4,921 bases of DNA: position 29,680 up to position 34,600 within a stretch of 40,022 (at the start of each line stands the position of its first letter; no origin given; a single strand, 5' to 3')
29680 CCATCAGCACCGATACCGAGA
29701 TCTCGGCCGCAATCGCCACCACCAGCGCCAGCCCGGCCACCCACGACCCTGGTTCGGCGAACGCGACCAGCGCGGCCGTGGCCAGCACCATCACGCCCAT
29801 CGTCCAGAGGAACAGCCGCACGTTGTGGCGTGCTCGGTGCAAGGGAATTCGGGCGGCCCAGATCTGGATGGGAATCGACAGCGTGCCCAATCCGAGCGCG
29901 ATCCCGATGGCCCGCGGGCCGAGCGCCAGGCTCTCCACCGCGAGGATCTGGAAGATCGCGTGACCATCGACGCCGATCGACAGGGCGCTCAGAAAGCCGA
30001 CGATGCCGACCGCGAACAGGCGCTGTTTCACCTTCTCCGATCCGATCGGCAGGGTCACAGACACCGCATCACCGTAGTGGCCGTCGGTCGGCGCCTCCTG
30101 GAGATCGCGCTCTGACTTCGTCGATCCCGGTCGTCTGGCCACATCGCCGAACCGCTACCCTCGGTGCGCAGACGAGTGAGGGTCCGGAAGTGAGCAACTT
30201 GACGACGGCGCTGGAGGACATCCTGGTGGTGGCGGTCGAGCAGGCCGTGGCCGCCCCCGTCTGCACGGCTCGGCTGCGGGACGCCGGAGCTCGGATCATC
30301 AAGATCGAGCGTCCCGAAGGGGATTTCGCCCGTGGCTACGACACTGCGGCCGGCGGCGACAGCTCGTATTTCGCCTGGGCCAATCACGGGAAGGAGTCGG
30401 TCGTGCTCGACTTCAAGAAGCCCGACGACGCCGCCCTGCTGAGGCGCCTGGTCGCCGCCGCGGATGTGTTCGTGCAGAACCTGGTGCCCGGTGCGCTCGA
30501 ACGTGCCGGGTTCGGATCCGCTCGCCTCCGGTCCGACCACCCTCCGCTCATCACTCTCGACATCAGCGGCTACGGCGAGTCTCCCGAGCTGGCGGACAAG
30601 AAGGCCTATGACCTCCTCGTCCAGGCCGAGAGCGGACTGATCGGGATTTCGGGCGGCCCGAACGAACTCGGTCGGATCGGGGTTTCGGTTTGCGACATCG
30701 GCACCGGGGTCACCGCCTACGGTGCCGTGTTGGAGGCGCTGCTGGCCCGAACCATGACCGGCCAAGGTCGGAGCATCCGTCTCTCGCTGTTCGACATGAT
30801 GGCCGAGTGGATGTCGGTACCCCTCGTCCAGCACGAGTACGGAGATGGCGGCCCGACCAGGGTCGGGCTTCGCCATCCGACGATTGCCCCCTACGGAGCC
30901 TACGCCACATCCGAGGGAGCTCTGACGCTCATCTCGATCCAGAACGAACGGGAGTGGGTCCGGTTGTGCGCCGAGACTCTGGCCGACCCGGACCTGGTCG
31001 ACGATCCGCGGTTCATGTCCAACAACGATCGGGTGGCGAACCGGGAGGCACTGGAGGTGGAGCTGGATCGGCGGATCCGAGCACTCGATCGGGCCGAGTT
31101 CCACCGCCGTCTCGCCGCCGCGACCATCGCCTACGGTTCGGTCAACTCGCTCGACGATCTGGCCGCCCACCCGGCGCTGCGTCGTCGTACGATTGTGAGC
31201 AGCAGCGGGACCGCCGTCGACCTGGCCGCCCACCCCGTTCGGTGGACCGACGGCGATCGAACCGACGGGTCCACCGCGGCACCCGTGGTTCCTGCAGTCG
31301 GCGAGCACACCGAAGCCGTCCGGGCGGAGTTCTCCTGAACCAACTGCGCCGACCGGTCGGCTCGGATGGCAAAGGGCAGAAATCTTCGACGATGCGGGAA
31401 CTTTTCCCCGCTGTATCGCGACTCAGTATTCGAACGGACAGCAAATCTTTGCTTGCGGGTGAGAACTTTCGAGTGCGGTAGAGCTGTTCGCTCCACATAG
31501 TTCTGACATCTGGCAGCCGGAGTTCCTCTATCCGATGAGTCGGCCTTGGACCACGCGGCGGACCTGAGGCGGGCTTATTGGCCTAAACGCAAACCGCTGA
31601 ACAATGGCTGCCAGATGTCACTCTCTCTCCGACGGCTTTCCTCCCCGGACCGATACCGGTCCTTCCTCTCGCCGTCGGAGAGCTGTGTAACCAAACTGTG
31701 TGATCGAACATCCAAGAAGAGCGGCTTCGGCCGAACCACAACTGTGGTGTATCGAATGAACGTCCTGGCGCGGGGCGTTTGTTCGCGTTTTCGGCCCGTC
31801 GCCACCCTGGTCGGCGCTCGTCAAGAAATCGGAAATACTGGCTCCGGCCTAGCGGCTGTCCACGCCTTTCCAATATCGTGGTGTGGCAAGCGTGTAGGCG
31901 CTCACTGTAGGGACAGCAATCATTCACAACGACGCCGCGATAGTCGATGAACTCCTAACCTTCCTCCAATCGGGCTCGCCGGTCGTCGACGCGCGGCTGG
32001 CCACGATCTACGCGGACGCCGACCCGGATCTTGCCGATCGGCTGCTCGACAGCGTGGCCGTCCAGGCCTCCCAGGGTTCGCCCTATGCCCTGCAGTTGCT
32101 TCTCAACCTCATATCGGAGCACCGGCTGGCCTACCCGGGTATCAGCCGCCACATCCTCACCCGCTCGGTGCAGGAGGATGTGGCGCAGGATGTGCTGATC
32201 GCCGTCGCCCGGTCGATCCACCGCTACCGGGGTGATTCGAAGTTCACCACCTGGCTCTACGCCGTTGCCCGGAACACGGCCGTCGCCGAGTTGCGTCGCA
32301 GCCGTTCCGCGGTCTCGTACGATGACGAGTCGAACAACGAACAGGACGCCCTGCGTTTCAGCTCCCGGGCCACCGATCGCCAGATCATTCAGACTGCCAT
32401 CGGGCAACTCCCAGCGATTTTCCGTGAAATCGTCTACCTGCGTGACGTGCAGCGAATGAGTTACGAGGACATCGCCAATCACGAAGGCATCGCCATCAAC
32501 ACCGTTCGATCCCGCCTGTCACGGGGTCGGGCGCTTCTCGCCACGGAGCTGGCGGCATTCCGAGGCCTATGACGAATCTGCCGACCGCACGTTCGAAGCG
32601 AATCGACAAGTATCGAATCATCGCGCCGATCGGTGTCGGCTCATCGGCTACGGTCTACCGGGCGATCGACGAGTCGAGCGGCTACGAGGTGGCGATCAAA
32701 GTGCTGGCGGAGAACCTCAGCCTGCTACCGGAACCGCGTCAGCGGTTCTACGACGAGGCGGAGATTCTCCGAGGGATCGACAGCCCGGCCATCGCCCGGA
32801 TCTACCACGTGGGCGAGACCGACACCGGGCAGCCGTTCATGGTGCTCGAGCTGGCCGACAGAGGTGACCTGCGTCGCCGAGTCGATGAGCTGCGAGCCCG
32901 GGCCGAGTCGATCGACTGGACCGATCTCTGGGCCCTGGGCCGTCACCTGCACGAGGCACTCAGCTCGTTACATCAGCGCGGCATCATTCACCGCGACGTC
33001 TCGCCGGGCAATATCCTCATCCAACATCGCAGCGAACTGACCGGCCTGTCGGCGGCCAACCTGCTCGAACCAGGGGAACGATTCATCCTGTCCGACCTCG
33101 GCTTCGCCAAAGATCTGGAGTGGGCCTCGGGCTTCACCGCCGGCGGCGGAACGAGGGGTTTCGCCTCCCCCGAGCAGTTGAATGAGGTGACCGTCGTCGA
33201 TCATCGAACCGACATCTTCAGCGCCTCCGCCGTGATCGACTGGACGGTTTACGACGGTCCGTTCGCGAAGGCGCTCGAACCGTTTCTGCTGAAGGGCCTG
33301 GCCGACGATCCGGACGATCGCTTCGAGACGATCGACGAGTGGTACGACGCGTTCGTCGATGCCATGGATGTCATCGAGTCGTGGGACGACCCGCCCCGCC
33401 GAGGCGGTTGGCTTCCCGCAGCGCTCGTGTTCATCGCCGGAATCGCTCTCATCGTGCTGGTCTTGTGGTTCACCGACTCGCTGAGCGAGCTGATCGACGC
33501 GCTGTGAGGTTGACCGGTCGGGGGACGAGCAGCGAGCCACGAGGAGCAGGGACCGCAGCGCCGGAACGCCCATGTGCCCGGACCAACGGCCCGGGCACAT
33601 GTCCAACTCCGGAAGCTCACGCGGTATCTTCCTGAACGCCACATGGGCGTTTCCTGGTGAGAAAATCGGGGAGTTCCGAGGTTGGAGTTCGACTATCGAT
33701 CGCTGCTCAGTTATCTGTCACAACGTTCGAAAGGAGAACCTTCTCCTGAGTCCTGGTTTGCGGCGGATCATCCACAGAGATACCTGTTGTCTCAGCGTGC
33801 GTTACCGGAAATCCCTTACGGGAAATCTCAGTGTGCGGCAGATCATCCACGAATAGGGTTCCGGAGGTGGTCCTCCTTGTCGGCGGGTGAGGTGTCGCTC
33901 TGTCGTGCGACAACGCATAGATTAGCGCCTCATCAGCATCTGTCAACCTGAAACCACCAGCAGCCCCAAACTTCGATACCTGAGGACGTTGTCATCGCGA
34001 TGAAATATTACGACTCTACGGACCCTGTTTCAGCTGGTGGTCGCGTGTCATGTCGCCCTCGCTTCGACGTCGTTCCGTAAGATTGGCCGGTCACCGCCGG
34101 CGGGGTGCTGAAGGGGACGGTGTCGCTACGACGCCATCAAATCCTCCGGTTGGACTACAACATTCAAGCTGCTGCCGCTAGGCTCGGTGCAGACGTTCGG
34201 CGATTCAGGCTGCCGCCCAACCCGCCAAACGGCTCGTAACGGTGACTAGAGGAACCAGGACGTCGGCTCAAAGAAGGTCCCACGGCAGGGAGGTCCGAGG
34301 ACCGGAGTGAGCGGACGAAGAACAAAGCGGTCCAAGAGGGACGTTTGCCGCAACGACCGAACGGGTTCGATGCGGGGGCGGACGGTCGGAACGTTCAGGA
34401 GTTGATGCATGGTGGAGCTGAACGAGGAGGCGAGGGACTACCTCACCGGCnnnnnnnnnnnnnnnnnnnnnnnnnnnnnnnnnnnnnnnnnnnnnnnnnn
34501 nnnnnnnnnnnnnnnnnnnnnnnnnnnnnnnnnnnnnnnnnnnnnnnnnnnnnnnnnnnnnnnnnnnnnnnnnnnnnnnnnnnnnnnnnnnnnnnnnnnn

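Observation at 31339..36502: Composite candidate system: compositionally distinct islet with structured spacer, ECF sigma + kinase, repeat-rich spacer and a CHRD-BON-OmpA envelope protein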

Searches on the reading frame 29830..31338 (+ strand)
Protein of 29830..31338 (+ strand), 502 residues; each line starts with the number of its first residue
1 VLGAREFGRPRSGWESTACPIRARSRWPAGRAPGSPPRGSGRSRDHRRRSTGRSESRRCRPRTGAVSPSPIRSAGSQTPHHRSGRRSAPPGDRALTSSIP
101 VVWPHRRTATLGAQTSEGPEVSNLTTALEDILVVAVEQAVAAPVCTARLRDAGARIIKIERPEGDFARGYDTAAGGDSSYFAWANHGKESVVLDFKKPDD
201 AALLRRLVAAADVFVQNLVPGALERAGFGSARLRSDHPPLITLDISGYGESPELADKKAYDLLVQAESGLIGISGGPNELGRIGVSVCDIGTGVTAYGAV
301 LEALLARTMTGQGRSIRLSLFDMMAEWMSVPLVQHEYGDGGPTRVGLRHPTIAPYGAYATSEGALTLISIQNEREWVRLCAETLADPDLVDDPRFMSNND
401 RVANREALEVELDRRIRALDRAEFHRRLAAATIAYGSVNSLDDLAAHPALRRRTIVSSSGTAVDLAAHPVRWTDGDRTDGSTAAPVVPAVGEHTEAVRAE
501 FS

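Call 4: search_protein_families(library=pfam, proteins=[window:29830-31338:+], max_evalue=0.01)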
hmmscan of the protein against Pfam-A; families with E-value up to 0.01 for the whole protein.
window:29830-31338:+ (502 aa): 1 family
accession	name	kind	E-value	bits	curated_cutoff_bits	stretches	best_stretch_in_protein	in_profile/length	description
PF02515.22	CoA_transf_3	-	2e-91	307.3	23.3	1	128-494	1-366/366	CoA-transferase family III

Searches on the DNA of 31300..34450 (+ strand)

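Call 15: search_rna_families(source=window, start=31300, end=34450, threshold=evalue, max_evalue=1)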
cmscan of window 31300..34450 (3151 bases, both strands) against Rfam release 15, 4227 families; matches with E-value up to 1: 0.
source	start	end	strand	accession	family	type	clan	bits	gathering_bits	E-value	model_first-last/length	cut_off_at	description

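Call 48: search_rna_families(sources=[L023, L027, L042, L008, L011], threshold=gathering)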
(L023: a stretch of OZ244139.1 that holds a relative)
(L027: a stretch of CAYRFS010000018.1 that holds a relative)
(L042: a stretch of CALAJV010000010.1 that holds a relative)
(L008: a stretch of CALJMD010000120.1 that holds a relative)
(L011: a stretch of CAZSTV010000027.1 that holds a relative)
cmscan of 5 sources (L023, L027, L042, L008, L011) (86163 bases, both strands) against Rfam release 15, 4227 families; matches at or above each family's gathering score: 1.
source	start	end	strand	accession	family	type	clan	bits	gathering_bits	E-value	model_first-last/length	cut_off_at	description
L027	17092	17164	+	RF00005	tRNA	Gene; tRNA;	CL00001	71.9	29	1.3e-13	1-71/71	no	tRNA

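Call 66: search_with_rna_model(model_id=R1, sources=[L023, L024, L025, L027, L028, L030, L031, L032, L035, L037, L049, L104, L085, L070, L081, L115, L095, L119, L078, L123], max_evalue=0.000001, make_alignment=true)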
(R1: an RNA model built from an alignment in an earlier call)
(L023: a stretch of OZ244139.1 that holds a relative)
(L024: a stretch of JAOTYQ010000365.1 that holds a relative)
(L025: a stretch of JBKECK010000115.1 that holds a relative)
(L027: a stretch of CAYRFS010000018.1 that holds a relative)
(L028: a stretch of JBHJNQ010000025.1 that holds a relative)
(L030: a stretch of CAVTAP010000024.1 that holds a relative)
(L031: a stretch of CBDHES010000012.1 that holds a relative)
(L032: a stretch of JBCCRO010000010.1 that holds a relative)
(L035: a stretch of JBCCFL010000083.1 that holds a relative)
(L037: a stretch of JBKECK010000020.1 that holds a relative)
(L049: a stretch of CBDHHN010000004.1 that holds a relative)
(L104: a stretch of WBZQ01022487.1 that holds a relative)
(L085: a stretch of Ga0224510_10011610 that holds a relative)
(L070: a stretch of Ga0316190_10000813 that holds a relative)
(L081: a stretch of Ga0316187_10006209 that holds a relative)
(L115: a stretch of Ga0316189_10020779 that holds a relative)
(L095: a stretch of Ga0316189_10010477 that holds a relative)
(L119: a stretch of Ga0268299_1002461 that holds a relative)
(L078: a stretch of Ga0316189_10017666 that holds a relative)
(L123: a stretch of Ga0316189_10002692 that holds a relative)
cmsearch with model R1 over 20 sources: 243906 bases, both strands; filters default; matches with E-value up to 0.000001: 24.
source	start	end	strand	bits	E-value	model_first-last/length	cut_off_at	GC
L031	4401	4485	-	101.4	2e-22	1-86/86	no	0.59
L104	3012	3096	-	99.5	6e-22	1-86/86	no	0.6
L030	11108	11191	-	99.4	6.1e-22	1-86/86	no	0.6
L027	11141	11224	-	97.8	1.5e-21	1-86/86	no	0.6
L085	3133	3216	-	96.6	3e-21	1-86/86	no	0.62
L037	11651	11738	-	95.7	5.2e-21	1-86/86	no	0.61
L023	11486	11571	-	93.8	1.5e-20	1-86/86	no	0.56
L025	11580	11667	-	91.6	5.3e-20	1-86/86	no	0.65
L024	5419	5502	-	89.1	2.2e-19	1-86/86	no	0.57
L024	5538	5622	-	88.3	3.5e-19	1-86/86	no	0.58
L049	11285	11369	-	88.3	3.5e-19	1-86/86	no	0.65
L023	11361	11447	-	87.7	4.7e-19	1-86/86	no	0.57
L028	11223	11309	-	87.2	6.3e-19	1-86/86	no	0.64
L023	11224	11308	-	83.6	4.9e-18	1-86/86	no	0.61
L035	9379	9466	-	83.5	5.2e-18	1-86/86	no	0.56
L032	2514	2600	-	76.6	2.6e-16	1-86/86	no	0.57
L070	2799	2883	-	76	3.8e-16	1-86/86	no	0.59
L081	5501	5585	+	76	3.8e-16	1-86/86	no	0.59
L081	1841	1926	+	74.2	1e-15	1-86/86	no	0.57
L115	763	846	-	60.2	3e-12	1-86/86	no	0.57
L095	8477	8561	-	52.7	2.1e-10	1-86/86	no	0.55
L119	315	390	+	51.5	4.3e-10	1-86/86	no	0.61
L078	5906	5987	+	48.8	1.9e-09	1-86/86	no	0.55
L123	4038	4121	-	47.6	3.8e-09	1-86/86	no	0.62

Alignment A8: 24 matches aligned to the model, 101 columns, each read 5' to 3' on its own strand. Consensus structure (alignment columns), stored with it:
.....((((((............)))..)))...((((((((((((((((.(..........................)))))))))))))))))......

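Call 68: build_rna_model(alignment_id=A8)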
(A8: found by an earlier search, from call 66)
Model R2 built from alignment A8 (24 sequences, 101 columns); structure: stored with the alignment.
model positions 85; base pairs 23; branch points 1; effective number of sequences 1.97; information 0.669 bits per position. Calibrated on 0.2 Mb of random sequence (short: E-values are rough).
structure used (alignment columns):
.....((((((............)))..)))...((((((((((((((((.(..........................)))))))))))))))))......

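Call 69: search_with_rna_model(model_id=R2, source=window, filters=off, max_evalue=10, show_alignments=2)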
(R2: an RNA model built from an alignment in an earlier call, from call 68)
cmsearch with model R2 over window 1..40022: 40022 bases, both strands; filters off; matches with E-value up to 10: 55.
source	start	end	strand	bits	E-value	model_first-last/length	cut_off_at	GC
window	13913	13989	-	16.1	0.028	1-85/85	no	0.68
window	881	973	-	11.9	0.32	1-85/85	no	0.66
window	26111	26194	-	10.2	0.87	1-85/85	no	0.62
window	37580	37671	-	9.8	1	1-85/85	no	0.62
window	32980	33061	-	9.8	1.1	1-85/85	no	0.63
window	10927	11023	-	9.7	1.1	1-85/85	no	0.63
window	25506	25570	+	9.6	1.2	1-85/85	no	0.78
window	9616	9689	-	9.5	1.3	1-85/85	no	0.66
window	31293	31368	+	9.4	1.4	1-85/85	no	0.68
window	37931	38013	+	9.3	1.4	1-85/85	no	0.78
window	11566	11624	+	9.2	1.5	1-85/85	no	0.71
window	35452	35532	-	8.8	1.9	1-85/85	no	0.75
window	35436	35518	+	8.8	1.9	1-85/85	no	0.72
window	5134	5154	-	8.6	2.1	41-63/85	no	0.57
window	1263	1321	-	8.5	2.2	1-85/85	no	0.61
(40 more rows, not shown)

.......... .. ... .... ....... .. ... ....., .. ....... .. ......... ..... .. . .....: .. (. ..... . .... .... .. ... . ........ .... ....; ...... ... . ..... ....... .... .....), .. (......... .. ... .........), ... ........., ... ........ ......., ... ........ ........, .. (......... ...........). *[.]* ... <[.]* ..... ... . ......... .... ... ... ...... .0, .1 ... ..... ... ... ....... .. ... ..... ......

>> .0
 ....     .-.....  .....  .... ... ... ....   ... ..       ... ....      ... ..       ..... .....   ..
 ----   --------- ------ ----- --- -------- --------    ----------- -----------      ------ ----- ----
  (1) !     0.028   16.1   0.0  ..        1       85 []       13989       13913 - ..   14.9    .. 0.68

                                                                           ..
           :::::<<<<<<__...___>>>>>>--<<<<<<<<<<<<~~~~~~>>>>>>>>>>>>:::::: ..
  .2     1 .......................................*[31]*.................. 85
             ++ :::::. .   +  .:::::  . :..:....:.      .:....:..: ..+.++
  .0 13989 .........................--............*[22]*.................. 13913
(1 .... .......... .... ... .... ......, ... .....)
